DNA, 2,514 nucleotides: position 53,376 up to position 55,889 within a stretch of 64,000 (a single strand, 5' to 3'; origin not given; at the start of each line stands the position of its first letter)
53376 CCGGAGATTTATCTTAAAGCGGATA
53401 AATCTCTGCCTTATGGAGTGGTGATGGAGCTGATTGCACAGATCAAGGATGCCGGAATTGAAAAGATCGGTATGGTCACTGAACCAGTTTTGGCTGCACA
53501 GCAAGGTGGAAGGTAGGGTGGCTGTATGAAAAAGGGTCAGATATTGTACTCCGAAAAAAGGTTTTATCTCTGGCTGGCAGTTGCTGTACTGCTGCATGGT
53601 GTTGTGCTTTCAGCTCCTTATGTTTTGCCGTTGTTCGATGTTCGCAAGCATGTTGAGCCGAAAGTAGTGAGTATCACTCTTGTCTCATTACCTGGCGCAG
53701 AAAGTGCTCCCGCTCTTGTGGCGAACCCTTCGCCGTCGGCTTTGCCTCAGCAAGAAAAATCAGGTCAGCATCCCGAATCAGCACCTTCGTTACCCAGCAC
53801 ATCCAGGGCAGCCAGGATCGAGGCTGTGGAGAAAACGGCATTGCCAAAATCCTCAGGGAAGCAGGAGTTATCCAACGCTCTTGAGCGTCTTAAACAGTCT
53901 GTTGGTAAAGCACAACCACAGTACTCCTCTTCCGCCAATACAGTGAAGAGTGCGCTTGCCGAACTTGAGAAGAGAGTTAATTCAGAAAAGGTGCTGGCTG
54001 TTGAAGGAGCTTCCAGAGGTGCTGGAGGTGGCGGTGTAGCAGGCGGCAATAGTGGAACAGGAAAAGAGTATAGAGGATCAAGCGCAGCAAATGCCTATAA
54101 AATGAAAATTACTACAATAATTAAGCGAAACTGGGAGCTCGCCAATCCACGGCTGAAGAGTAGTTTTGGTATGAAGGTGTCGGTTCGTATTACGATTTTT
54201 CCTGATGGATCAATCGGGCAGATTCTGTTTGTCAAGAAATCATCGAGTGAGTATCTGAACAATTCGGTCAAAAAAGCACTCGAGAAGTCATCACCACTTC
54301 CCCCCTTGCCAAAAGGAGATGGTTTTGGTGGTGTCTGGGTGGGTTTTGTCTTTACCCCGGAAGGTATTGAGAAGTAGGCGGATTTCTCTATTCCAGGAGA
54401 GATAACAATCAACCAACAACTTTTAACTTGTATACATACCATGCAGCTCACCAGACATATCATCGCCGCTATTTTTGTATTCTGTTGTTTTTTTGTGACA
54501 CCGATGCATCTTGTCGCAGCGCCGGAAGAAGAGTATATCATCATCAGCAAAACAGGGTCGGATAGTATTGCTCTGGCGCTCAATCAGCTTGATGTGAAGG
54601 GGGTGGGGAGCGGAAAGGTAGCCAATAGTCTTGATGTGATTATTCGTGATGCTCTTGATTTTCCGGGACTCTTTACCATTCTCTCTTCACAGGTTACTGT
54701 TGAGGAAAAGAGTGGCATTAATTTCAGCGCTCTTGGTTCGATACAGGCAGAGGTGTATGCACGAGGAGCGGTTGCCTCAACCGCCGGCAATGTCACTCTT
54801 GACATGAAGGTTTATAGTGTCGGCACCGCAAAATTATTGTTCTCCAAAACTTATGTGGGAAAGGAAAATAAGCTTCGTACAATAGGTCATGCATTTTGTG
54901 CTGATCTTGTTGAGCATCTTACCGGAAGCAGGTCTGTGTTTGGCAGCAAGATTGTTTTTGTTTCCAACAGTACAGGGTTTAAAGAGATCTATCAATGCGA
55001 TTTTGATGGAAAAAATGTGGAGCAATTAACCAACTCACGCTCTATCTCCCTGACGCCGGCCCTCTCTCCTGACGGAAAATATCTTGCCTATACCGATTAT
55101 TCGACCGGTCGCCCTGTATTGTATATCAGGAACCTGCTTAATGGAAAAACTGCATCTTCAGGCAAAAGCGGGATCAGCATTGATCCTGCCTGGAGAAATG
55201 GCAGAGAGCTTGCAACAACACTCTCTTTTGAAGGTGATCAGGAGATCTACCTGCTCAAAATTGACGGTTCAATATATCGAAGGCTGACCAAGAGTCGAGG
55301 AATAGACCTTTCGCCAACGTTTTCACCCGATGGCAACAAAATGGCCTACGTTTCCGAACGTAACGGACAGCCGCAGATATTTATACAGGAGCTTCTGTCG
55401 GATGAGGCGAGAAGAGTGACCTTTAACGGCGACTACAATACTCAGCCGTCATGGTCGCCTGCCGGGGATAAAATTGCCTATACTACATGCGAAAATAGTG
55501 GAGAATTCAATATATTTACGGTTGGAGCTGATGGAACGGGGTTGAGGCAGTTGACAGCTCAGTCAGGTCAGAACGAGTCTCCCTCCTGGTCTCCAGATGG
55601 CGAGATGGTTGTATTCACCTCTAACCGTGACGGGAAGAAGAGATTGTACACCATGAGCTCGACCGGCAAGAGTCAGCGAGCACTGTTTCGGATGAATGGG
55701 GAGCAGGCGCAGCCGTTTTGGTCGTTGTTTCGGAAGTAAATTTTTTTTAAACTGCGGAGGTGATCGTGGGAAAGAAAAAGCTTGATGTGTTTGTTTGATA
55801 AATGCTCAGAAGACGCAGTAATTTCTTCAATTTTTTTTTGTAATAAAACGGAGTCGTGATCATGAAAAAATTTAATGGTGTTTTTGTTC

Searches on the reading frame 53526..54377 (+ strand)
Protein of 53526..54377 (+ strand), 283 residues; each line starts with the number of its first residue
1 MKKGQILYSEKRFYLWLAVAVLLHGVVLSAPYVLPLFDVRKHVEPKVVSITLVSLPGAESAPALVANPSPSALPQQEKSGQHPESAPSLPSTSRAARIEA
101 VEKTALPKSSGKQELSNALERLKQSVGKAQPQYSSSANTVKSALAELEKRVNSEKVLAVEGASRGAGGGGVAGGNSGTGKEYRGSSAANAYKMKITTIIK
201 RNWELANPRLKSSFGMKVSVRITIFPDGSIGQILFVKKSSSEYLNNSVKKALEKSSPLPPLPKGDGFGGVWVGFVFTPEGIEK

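Call 51: search_protein_families(library=pfam, proteins=[window:53526-54377:+], max_evalue=0.00001)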
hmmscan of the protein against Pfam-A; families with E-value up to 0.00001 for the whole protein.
window:53526-54377:+ (283 aa): 1 family
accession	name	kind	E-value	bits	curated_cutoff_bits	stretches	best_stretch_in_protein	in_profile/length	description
PF13103.11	TonB_2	-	5e-19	68.7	22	1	190-276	3-85/85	TonB C terminal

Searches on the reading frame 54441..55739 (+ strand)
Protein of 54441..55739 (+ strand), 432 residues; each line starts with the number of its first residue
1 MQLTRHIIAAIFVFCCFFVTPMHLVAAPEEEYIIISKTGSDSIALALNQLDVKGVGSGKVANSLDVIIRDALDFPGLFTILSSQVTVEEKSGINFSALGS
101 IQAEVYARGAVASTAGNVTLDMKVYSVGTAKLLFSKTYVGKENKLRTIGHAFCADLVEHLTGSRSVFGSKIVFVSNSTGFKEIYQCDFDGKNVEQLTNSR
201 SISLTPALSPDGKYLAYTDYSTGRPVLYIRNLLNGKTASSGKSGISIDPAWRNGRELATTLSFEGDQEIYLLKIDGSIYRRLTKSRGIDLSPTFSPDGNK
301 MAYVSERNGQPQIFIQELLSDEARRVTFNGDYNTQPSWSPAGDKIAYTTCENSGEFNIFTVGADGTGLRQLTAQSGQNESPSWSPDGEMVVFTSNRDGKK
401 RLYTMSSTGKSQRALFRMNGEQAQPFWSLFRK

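Call 51: search_protein_families(library=pfam, proteins=[window:54441-55739:+], max_evalue=0.00001)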
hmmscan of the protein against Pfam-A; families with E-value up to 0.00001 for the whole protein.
window:54441-55739:+ (432 aa): 3 families
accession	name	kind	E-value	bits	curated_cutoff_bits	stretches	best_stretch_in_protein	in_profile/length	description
PF07676.18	PD40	-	1.2e-42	143.5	20.9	3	280-315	2-38/38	WD40-like Beta Propeller Repeat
PF00930.27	DPPIV_N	-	1.2e-12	47.7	22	0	268-331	24-83/354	Dipeptidyl peptidase IV (DPP IV) N-terminal region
PF25174.1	Beta-prop_THOC3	-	8e-06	25.5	305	0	264-395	66-191/272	THOC3 beta-propeller domain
